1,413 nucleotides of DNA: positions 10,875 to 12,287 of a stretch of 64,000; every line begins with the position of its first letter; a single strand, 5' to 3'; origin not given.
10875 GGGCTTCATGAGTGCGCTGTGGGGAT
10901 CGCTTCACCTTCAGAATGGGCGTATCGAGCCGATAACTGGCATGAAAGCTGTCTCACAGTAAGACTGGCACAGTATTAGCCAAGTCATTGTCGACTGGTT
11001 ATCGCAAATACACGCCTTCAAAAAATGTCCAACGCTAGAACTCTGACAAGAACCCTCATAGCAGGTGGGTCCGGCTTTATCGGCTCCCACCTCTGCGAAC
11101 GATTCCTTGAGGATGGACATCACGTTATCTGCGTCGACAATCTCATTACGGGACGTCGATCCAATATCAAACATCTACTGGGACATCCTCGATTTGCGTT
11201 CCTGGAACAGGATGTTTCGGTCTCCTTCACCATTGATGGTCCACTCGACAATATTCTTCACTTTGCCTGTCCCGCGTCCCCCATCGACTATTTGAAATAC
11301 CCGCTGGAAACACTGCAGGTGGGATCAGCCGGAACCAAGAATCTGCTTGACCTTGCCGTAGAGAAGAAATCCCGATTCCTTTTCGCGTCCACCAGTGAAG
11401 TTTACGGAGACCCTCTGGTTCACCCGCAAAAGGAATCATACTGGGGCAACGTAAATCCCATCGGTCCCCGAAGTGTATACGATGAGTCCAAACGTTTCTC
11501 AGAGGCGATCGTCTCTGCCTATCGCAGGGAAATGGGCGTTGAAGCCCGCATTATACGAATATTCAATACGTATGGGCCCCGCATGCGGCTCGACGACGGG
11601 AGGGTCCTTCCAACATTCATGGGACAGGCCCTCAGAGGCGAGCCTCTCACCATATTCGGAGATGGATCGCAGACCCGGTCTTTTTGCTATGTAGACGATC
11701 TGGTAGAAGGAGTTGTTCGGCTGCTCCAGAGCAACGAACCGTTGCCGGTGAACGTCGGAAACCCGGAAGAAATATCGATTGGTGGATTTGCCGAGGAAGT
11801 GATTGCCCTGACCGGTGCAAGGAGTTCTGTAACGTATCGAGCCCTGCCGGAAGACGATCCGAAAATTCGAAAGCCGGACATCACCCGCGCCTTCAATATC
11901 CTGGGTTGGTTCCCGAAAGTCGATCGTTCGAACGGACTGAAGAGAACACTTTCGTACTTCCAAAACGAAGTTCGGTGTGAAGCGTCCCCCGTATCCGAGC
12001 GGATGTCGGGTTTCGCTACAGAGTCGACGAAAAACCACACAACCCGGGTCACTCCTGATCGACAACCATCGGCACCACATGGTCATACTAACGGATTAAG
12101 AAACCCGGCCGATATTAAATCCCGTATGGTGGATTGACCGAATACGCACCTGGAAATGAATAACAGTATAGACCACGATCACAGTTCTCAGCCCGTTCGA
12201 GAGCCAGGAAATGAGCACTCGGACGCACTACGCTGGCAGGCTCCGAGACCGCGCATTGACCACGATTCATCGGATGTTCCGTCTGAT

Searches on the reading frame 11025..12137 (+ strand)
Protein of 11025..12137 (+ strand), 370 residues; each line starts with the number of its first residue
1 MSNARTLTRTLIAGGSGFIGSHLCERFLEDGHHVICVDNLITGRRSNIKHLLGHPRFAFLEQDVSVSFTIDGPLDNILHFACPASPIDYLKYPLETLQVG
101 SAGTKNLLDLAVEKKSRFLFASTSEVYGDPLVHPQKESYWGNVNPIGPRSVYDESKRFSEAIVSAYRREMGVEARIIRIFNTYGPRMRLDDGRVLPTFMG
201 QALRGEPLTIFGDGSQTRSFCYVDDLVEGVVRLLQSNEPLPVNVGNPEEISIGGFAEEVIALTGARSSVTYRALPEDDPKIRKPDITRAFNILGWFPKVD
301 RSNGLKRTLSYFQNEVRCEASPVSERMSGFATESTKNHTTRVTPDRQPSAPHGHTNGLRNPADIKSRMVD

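Call 75: search_protein_families(library=pfam, proteins=[window:11025-12137:+])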
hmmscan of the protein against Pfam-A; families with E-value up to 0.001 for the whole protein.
window:11025-12137:+ (370 aa): 6 families
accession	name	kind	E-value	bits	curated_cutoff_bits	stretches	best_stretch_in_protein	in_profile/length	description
PF01370.27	Epimerase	-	6.1e-53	180.1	20.9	1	11-245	2-240/240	NAD dependent epimerase/dehydratase family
PF16363.11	GDP_Man_Dehyd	-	1.8e-49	169.5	27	1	11-307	1-331/332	GDP-mannose 4,6 dehydratase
PF01073.25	3Beta_HSD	-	8.1e-10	38.6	22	1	11-228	1-223/280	3-beta hydroxysteroid dehydrogenase/isomerase family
PF04321.23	RmlD_sub_bind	-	2.3e-08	33.9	27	1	9-267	2-235/287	RmlD substrate binding domain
PF07993.18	NAD_binding_4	-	2.9e-07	30.3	20.1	1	96-180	108-205/258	Male sterility protein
PF02719.21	Polysacc_synt_2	-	3.1e-07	30.3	20.2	1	147-267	133-251/293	Polysaccharide biosynthesis protein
